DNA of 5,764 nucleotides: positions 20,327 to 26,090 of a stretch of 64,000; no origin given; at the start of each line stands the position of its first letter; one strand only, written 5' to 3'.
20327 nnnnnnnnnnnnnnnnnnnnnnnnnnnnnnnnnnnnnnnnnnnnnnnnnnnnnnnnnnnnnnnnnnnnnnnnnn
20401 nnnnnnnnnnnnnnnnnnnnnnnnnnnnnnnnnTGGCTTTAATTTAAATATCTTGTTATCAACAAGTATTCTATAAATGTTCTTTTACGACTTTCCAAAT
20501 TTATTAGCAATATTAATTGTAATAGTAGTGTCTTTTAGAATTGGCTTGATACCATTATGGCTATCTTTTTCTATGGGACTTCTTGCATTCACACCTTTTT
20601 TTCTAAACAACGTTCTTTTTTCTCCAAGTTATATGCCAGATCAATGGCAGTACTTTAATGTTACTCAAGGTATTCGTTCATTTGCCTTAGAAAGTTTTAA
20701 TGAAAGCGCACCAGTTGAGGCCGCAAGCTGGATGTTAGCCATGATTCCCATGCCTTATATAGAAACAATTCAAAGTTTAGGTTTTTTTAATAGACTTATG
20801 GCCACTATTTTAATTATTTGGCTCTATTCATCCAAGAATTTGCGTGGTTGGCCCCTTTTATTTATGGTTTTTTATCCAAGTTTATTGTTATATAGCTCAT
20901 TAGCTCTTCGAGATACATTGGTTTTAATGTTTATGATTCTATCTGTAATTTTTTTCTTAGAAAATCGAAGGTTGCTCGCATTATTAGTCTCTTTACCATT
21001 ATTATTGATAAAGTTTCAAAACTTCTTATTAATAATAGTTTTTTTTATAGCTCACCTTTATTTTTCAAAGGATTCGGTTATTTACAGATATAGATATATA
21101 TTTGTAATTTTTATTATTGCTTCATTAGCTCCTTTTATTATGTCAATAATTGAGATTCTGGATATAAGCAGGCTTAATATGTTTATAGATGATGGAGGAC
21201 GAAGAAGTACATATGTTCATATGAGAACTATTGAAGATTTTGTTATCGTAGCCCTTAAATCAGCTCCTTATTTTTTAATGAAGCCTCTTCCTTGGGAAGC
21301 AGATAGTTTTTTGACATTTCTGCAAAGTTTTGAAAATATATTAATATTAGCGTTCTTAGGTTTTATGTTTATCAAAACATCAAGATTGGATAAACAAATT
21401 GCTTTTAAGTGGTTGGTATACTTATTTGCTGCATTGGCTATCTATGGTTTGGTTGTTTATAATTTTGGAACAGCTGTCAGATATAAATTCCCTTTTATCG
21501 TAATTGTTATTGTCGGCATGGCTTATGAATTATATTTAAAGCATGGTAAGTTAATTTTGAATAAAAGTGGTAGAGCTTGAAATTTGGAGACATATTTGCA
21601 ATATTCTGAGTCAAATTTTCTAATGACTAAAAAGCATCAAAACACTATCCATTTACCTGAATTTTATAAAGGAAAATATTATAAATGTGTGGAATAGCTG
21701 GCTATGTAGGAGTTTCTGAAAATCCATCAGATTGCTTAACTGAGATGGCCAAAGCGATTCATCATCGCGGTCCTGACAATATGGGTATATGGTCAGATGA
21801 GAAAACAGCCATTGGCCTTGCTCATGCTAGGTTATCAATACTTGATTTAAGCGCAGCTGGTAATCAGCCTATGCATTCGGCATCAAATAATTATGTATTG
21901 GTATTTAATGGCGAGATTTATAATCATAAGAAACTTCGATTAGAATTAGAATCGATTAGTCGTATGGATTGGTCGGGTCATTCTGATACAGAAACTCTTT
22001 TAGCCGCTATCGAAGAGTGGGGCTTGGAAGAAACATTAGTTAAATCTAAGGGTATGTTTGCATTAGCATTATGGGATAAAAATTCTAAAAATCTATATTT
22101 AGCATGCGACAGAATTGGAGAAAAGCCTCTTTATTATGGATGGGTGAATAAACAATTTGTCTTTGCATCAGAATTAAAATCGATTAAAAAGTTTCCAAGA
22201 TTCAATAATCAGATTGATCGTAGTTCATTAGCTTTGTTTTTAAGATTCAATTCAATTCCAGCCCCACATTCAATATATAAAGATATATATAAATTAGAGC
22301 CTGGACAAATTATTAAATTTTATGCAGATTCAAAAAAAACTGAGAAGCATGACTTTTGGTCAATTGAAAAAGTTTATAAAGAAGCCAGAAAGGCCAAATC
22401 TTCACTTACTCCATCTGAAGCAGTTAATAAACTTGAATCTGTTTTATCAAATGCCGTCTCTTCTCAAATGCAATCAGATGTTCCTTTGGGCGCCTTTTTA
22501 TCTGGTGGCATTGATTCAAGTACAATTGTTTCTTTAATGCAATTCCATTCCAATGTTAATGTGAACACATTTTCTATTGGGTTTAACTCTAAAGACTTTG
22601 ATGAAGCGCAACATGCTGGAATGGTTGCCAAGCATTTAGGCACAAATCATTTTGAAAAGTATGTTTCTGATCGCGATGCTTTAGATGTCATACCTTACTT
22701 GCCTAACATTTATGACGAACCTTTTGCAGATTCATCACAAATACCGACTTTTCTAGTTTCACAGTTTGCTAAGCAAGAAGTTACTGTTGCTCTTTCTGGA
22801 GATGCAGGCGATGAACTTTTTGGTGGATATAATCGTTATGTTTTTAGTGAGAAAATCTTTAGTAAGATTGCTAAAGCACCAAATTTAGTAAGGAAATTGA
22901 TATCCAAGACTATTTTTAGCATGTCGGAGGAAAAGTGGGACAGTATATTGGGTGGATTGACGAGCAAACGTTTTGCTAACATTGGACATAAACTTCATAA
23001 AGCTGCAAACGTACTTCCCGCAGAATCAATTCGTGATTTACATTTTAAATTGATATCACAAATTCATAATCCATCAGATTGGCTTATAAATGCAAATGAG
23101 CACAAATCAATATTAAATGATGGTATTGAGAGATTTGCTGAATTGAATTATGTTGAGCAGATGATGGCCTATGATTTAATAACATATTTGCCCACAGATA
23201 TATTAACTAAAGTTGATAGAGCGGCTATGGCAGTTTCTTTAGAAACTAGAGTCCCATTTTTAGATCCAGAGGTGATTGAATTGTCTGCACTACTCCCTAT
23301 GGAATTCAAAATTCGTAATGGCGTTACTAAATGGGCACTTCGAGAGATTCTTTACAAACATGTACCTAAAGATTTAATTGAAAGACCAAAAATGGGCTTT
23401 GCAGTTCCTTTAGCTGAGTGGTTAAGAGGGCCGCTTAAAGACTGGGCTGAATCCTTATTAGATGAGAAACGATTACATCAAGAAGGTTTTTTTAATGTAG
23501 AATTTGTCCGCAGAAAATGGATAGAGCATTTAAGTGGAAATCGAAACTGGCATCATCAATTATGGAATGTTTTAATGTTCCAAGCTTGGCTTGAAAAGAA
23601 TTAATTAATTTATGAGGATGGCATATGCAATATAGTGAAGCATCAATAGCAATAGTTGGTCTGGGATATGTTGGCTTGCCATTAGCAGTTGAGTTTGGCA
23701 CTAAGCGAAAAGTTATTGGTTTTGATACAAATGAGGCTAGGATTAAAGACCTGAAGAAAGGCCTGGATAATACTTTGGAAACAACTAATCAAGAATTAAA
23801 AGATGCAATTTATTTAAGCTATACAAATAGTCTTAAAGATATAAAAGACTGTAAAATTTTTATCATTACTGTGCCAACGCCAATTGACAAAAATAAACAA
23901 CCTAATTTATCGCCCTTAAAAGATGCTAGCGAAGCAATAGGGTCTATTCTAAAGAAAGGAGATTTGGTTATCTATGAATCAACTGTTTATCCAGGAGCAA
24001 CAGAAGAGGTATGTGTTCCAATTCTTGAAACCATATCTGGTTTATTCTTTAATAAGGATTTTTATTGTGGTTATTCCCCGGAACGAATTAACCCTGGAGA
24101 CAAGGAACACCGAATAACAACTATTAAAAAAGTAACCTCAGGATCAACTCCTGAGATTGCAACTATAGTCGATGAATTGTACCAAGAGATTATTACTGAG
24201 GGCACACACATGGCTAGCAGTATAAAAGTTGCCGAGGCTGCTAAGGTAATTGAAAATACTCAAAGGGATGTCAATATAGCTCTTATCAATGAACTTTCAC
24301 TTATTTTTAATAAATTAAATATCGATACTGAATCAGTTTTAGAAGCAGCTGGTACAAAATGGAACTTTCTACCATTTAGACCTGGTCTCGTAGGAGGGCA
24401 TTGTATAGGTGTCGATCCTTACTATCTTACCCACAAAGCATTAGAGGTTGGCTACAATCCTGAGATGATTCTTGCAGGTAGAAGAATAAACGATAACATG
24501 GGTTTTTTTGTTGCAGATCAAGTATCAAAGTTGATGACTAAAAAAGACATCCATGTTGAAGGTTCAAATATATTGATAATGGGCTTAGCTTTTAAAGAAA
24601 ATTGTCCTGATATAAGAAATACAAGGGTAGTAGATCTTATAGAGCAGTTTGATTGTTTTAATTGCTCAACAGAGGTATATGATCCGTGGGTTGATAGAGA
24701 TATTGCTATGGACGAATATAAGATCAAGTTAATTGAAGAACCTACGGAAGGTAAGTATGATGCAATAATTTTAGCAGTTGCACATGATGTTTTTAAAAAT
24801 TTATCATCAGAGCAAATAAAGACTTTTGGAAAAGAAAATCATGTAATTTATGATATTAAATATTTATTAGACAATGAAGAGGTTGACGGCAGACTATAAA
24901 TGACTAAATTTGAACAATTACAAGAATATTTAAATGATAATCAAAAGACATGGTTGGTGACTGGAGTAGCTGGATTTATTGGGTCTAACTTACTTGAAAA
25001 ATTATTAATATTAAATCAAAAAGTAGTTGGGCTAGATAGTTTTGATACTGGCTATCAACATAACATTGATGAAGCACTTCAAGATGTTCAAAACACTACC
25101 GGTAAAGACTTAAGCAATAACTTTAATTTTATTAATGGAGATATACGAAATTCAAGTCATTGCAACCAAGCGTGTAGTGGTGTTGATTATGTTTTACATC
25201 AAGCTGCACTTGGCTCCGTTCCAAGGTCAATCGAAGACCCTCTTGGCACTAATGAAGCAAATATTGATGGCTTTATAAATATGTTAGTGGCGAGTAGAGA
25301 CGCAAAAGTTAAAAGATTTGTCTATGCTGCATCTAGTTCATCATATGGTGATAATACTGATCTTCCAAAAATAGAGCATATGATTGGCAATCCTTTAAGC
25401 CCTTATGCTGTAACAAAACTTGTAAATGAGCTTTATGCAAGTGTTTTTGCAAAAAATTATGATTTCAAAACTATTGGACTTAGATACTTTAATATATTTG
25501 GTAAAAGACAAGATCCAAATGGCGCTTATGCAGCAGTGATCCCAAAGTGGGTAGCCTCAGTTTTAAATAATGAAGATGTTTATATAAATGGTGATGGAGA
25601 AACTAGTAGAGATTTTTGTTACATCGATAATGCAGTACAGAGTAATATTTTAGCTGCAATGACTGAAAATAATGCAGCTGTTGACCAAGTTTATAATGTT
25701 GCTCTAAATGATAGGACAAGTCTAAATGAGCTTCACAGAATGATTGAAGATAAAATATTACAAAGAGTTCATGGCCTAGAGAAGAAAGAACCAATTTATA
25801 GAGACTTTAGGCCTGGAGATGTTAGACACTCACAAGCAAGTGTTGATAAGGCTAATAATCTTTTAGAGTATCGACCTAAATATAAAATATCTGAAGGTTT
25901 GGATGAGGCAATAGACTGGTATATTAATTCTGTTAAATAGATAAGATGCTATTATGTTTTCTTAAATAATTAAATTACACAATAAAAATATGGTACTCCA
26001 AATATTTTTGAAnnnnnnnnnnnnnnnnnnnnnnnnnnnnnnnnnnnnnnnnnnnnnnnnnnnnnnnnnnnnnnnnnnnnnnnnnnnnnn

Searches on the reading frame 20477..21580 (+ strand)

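Call 9: search_protein_families(library=pfam, proteins=[window:20477-21580:+], max_evalue=0.0001)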
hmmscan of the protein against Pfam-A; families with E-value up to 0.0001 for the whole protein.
window:20477-21580:+ (367 aa): 0 families

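Call 54: search_protein_families(library=ncbifam, proteins=[window:20477-21580:+], max_evalue=0.001)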
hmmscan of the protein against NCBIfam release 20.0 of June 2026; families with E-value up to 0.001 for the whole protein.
window:20477-21580:+ (367 aa): 1 family
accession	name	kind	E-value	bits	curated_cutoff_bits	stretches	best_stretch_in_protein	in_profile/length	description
NF046093.1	AZOBR_p60025_fam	subfamily_domain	0.00034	19.9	150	1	107-209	125-227/232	AZOBR_p60025 family cell surface glycopolymer formation protein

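Call 74: search_protein_families(library=pfam, proteins=[window:20477-21580:+], max_evalue=1)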
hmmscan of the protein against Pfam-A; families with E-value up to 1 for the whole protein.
window:20477-21580:+ (367 aa): 0 families

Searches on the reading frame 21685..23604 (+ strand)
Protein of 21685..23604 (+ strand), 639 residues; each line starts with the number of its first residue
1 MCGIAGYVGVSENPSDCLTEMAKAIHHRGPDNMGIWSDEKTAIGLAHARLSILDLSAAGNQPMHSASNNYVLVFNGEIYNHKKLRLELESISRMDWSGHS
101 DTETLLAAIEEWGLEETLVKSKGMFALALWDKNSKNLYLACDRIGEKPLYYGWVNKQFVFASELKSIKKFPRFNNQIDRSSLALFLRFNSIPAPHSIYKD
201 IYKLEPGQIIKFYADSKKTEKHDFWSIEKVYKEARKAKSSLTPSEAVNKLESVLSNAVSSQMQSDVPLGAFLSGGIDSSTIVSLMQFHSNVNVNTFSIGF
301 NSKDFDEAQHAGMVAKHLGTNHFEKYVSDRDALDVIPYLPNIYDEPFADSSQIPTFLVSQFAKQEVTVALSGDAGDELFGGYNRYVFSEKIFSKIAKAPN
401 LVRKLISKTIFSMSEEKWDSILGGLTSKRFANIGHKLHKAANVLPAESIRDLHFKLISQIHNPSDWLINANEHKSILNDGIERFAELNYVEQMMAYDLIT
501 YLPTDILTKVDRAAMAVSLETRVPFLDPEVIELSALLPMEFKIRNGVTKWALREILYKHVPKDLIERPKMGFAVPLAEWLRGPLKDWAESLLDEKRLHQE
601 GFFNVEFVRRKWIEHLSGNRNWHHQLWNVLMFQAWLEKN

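Call 9: search_protein_families(library=pfam, proteins=[window:21685-23604:+], max_evalue=0.0001)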
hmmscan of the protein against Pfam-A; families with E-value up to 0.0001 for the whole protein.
window:21685-23604:+ (639 aa): 3 families
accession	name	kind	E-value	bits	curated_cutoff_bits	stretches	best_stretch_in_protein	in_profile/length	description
PF00733.27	Asn_synthase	-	1.2e-109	367.7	21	1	249-637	1-354/354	Asparagine synthase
PF13522.11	GATase_6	-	6.4e-42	143.1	27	1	30-163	1-130/130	Glutamine amidotransferase domain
PF13537.11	GATase_7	-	2.4e-40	137.8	25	1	47-168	1-122/123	Glutamine amidotransferase domain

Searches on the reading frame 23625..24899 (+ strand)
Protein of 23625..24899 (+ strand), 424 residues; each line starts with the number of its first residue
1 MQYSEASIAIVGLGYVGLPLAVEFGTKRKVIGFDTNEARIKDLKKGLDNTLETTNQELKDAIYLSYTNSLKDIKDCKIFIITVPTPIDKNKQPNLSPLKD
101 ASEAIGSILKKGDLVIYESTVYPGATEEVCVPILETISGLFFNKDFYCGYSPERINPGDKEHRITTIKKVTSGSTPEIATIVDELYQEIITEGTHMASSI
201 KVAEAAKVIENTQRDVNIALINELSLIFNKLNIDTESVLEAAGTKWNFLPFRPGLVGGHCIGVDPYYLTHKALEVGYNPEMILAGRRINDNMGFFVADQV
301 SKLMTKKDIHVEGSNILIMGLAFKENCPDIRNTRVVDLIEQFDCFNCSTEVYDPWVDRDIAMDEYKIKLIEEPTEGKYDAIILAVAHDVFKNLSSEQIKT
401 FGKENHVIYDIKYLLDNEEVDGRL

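Call 9: search_protein_families(library=pfam, proteins=[window:23625-24899:+], max_evalue=0.0001)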
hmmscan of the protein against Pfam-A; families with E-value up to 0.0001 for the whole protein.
window:23625-24899:+ (424 aa): 3 families
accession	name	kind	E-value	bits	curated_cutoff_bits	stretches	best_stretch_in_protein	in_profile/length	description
PF03721.20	UDPG_MGDP_dh_N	-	1.9e-34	119.3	27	1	7-180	2-181/187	UDP-glucose/GDP-mannose dehydrogenase family, NAD binding domain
PF00984.24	UDPG_MGDP_dh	-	4.1e-25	88.2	25.4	1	202-290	2-93/94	UDP-glucose/GDP-mannose dehydrogenase family, central domain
PF03720.21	UDPG_MGDP_dh_C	-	3.8e-21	75.8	30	1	317-416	1-102/103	UDP-glucose/GDP-mannose dehydrogenase family, UDP binding domain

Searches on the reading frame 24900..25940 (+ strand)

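Call 9: search_protein_families(library=pfam, proteins=[window:24900-25940:+], max_evalue=0.0001)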
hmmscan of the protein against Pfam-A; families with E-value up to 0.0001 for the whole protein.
window:24900-25940:+ (346 aa): 5 families
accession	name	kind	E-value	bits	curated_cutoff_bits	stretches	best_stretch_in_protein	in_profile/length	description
PF01370.27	Epimerase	-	2.6e-56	191.2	20.9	1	18-268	1-240/240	NAD dependent epimerase/dehydratase family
PF16363.11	GDP_Man_Dehyd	-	2.3e-50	172.4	27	1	19-336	1-331/332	GDP-mannose 4,6 dehydratase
PF01073.25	3Beta_HSD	-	1e-21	77.7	22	1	19-255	1-231/280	3-beta hydroxysteroid dehydrogenase/isomerase family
PF02719.21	Polysacc_synt_2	-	7.9e-18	65.1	20.2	1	19-257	2-221/293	Polysaccharide biosynthesis protein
PF07993.18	NAD_binding_4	-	3e-07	30.3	20.1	1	20-159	1-149/258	Male sterility protein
